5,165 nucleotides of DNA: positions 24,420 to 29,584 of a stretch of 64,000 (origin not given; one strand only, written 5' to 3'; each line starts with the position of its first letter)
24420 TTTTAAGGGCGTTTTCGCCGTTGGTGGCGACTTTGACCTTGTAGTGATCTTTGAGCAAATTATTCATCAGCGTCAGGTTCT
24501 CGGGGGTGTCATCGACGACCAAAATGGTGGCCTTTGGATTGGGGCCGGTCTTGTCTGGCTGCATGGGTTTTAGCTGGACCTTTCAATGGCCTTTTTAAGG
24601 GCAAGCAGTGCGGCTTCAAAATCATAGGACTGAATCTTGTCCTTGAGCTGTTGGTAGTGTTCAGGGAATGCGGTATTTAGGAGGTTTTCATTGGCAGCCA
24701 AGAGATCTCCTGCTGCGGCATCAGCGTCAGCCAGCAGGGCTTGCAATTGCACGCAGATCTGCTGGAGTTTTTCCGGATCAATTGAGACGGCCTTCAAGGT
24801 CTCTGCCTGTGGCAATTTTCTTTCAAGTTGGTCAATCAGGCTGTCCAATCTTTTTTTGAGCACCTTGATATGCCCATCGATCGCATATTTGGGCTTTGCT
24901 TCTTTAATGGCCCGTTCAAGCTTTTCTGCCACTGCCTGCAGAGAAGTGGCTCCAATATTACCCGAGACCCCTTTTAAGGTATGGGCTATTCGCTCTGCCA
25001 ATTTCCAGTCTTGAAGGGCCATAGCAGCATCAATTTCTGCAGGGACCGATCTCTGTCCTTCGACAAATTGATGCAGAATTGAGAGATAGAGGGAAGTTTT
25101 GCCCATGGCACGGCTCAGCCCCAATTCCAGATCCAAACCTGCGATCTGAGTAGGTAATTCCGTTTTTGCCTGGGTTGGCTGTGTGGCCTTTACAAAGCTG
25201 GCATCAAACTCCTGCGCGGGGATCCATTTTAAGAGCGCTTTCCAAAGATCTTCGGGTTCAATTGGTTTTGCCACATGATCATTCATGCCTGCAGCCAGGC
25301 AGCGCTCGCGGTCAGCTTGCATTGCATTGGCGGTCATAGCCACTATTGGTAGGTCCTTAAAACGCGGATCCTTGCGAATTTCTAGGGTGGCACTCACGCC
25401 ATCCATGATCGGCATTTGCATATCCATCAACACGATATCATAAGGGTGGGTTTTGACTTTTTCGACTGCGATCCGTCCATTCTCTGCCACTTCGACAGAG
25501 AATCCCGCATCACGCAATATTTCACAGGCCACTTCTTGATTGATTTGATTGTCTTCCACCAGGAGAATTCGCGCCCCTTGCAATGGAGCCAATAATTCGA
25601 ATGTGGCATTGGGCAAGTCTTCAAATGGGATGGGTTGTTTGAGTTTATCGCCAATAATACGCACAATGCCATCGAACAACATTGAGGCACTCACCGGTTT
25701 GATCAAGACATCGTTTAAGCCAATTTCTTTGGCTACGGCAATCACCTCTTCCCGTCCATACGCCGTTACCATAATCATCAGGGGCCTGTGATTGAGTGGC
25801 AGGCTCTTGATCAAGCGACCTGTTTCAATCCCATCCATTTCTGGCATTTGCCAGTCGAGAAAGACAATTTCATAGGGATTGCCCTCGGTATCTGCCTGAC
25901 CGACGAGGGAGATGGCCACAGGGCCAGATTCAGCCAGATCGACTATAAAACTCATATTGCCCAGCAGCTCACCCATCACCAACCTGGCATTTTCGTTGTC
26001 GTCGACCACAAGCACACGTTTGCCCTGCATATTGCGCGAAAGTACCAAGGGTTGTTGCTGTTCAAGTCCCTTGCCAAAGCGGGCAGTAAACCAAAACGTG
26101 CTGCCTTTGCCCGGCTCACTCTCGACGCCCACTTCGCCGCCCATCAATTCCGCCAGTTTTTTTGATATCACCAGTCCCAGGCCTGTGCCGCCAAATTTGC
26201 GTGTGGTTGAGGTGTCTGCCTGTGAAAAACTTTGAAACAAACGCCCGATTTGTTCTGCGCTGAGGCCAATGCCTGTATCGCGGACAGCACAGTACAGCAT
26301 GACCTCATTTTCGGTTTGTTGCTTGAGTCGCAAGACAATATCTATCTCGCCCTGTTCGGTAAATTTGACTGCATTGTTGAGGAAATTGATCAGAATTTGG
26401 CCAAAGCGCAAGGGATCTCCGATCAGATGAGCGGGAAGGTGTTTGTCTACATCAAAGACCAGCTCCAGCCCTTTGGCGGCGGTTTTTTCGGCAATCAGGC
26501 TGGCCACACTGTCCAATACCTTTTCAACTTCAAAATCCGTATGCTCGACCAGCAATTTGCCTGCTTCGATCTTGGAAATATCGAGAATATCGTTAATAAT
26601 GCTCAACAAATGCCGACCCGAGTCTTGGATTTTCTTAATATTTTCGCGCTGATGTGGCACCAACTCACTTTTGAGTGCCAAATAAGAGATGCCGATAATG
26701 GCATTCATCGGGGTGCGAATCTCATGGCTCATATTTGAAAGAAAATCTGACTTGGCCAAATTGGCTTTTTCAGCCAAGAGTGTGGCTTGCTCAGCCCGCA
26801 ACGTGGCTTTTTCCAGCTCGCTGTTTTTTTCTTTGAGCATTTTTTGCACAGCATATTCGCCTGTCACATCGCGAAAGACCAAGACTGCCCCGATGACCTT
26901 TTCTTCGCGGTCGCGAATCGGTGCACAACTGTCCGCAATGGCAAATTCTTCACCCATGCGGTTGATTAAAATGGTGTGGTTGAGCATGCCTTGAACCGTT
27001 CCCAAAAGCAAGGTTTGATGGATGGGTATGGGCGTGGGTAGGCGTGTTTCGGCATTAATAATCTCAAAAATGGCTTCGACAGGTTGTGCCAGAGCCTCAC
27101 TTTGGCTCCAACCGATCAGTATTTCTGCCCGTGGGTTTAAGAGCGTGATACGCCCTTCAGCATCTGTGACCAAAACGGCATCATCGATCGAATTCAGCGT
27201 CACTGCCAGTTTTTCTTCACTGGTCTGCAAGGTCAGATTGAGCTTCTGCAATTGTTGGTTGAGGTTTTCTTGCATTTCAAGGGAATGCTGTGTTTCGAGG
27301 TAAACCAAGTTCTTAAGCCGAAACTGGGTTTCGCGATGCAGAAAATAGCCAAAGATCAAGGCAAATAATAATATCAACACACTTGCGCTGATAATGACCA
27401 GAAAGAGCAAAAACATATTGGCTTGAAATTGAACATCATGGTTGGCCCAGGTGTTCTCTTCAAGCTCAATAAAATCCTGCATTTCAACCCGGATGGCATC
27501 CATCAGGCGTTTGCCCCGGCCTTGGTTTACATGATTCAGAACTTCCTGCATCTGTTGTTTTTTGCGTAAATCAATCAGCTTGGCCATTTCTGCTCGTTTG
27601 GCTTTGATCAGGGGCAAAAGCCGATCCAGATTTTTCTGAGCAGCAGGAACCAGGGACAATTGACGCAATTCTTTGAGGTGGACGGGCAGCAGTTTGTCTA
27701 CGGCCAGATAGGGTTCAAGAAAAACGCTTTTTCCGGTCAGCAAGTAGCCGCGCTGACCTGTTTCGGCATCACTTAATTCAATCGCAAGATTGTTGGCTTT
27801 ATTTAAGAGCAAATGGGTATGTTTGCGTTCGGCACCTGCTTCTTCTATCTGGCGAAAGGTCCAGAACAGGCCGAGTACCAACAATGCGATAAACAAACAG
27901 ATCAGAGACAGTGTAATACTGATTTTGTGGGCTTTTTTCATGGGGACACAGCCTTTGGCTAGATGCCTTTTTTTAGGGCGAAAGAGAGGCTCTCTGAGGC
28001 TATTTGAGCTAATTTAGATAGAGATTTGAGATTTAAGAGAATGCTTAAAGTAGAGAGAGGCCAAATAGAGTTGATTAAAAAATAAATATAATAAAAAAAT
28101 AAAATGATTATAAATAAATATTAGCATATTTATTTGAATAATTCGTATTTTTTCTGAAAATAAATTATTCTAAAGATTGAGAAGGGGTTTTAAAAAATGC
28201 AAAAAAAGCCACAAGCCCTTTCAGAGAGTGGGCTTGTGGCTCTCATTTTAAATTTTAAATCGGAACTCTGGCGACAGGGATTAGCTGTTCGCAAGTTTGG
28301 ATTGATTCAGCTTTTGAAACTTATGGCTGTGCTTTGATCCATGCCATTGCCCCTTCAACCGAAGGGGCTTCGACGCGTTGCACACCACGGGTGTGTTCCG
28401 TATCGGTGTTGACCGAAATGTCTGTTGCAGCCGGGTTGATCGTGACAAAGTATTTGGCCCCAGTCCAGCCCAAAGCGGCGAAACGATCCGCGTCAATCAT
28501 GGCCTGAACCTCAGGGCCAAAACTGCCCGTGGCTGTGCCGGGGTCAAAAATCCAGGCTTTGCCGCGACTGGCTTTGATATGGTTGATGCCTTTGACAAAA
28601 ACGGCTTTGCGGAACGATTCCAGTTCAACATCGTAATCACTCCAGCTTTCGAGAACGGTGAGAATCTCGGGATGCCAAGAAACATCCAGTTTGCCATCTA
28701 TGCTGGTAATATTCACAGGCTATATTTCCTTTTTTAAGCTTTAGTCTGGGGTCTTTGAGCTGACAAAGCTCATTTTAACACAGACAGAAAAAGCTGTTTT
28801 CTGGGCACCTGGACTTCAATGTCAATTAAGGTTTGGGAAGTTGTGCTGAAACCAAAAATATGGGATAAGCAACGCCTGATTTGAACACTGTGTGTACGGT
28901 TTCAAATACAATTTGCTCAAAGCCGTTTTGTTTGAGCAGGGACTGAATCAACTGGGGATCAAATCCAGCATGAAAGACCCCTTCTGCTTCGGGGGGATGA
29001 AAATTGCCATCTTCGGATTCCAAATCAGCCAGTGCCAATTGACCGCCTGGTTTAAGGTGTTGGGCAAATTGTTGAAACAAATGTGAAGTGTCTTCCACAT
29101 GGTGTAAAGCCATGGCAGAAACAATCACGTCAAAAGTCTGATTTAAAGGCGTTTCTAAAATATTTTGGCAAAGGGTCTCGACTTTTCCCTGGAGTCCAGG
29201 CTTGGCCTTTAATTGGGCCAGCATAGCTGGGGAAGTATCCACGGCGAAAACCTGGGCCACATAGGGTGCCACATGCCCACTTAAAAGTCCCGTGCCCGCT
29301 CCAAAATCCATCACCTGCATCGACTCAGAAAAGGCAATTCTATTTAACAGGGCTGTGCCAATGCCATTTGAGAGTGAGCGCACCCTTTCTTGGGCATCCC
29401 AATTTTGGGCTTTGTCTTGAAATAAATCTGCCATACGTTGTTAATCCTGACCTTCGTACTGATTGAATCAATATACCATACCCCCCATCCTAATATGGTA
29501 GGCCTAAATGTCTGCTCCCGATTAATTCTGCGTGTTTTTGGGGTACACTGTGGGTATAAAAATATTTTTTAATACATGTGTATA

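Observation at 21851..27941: Three-gene phosphorelay operon that ends in a receiver-MgtE Mg2+-channel fusion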

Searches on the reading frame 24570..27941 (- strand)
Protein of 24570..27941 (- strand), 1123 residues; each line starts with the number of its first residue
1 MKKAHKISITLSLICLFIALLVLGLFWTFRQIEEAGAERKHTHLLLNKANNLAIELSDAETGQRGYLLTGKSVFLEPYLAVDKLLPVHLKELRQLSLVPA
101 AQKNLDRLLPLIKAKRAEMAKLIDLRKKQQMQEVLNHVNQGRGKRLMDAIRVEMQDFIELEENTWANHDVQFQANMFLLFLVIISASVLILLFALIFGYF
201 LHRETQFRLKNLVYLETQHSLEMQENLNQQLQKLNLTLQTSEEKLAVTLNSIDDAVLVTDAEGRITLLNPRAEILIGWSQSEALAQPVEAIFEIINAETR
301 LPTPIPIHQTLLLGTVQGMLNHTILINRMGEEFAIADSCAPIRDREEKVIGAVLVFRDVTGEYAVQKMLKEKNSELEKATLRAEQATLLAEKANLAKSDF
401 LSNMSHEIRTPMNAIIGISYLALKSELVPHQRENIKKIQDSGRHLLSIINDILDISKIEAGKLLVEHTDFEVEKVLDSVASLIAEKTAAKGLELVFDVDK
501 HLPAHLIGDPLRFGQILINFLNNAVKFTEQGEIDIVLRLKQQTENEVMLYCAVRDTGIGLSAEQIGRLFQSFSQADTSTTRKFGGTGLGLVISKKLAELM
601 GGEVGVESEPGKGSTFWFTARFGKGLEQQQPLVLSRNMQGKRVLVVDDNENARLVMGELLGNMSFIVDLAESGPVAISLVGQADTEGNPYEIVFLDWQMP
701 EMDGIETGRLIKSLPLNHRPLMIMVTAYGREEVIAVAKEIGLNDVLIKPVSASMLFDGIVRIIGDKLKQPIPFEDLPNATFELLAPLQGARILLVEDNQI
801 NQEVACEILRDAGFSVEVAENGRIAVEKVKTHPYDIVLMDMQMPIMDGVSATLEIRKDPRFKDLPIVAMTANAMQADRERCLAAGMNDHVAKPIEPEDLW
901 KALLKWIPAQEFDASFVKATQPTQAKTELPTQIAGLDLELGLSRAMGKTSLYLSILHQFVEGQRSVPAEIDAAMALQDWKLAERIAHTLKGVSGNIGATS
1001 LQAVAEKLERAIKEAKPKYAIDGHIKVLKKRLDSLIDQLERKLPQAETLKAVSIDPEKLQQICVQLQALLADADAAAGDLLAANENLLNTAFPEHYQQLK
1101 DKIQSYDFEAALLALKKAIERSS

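Call 6: search_protein_families(library=pfam, proteins=[window:24570-27941:-], max_evalue=0.01)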
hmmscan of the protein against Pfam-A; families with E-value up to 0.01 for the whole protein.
window:24570-27941:- (1123 aa): 10 families
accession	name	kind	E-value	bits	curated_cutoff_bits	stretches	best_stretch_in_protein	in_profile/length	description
PF00072.30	Response_reg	-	7e-50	168.3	30.2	2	792-903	1-110/111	Response regulator receiver domain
PF05227.19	CHASE3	-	4.7e-30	104.7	28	1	40-163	6-130/138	CHASE3 domain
PF02518.31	HATPase_c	-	3.3e-28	98.8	26.4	1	508-621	1-108/111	Histidine kinase-, DNA gyrase B-, and HSP90-like ATPase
PF00512.31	HisKA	-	2.7e-19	69.4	26.9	1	396-461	1-66/66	His Kinase A (phospho-acceptor) domain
PF00989.32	PAS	-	1.9e-12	47.6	22.6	1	245-359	3-113/113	PAS fold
PF01627.28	Hpt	-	4.5e-11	43.3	24.6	1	955-1039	2-81/84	Hpt domain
PF08448.16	PAS_4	-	1.8e-07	31.8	23.1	1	249-362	1-108/110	PAS fold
PF13426.13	PAS_9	-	1.7e-06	28.7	27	1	253-360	1-102/103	PAS domain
PF13188.13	PAS_8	-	5e-06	26.7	21.8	1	244-300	2-55/65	PAS domain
PF23198.2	PDE8A_N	-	0.0022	18.4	29.6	0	792-880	12-102/147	PDE8A-like, N-terminal domain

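Call 7: search_protein_families(library=ncbifam, proteins=[window:24570-27941:-], max_evalue=0.01)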
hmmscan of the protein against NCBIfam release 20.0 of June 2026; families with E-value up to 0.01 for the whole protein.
window:24570-27941:- (1123 aa): 146 families (the best 25 are shown)
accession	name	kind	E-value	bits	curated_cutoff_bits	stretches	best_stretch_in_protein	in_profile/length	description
NF008318.0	PRK11107.1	equivalog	5.6e-155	517.8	890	3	386-659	282-555/920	two-component sensor histidine kinase BarA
TIGR02956.1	TMAO_torS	equivalog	3.4e-125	419.3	676.5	2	369-767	436-825/967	TMAO reductase system sensor histidine kinase/response regulator TorS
NF045901.1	HisKinLetSLeg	equivalog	7.6e-112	374.9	1650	3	367-622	270-518/906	two-component system sensor histidine kinase LetS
NF041947.1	LuxQ_Vibrio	equivalog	6e-103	345.3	1200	2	379-758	454-834/843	quorum-sensing autoinducer 2 sensor kinase/phosphatase LuxQ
NF011874.0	PRK15347.1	equivalog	2.9e-102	343.3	852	3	374-622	375-614/921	two component system sensor kinase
NF008302.0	PRK11091.1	equivalog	8.3e-101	338.4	838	2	390-763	276-643/779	aerobic respiration two-component sensor histidine kinase ArcB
NF038297.2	hybrid_HK_HrmK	equivalog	1e-87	295.2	725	2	388-755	226-600/607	hybrid histidine kinase/response regulator HrmK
NF008099.0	PRK10841.1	equivalog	3.7e-86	289.8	920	3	389-617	462-685/949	two-component system sensor histidine kinase RcsC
NF008543.0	PRK11466.1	equivalog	4.3e-83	279.7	982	2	367-711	414-748/914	TMAO reductase system sensor histidine kinase/response regulator TorS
NF041832.1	near_NosP_CTERM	subfamily_domain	6.6e-59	199.8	400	2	391-753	1-360/370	NahK/ErcS family hybrid sensor histidine kinase/response regulator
NF007420.1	PRK09959.1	equivalog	1.4e-57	195.1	1995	2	390-755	705-1066/1197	acid-sensing system histidine kinase EvgS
NF046044.1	PnpS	equivalog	6.7e-56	190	400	2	394-619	167-388/390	two-component system histidine kinase PnpS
NF047874.1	MASE3_PAS_HK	subfamily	1.8e-55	188.9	560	1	183-619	206-622/655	MASE3 domain-containing sensor histidine kinase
NF047465.1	hybrid_HK_LvrA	exception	1.4e-52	178.8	1200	2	392-616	197-416/819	hybrid histidine kinase/response regulator LvrA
NF033092.0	HK_WalK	equivalog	3.6e-46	157.9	725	2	391-619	366-591/594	cell wall metabolism sensor histidine kinase WalK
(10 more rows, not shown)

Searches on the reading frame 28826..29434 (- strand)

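Call 18: search_protein_families(library=pfam, proteins=[window:28826-29434:-], max_evalue=0.001)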
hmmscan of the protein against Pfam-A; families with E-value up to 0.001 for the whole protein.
window:28826-29434:- (202 aa): 14 families
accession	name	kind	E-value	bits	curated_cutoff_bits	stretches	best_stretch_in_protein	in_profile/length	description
PF08241.18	Methyltransf_11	-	3.3e-20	72.9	21.2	1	43-134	2-94/95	Methyltransferase domain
PF13649.12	Methyltransf_25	-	4.3e-19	69.4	27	1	41-131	1-97/97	Methyltransferase domain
PF13489.12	Methyltransf_23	-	5.9e-18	65.6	27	1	28-142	11-123/164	Methyltransferase domain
PF08242.18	Methyltransf_12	-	5.2e-17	62.8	30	1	42-133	1-98/98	Methyltransferase domain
PF13847.12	Methyltransf_31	-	4.3e-13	49.6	27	1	37-142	3-116/145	Methyltransferase domain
PF05175.20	MTS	-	3.2e-08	33.8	23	1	27-135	20-138/170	Methyltransferase small domain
PF00398.26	RrnaAD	-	2.1e-07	30.8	24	1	30-99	23-92/263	Ribosomal RNA adenine dimethylase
PF05219.18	DREV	-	6.5e-07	29.2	26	1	37-135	94-186/265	DREV methyltransferase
PF01209.24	Ubie_methyltran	-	1.8e-06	27.9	20.1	1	30-135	40-151/233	ubiE/COQ5 methyltransferase family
PF02353.26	CMAS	-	7.8e-05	22.6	27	1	29-138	54-167/273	Mycolic acid cyclopropane synthetase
PF06325.19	PrmA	-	0.00016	21.8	22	1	37-135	161-258/296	Ribosomal protein L11 methyltransferase (PrmA)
PF20922.3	Anamorsin_N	-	0.0002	21.6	27.1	1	71-140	20-92/163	Anamorsin, N-terminal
PF01728.25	FtsJ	-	0.00035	21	24.1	1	30-118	13-111/181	FtsJ-like methyltransferase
PF03848.20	TehB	-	0.00063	19.7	20.4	1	38-141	31-139/193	Tellurite resistance protein TehB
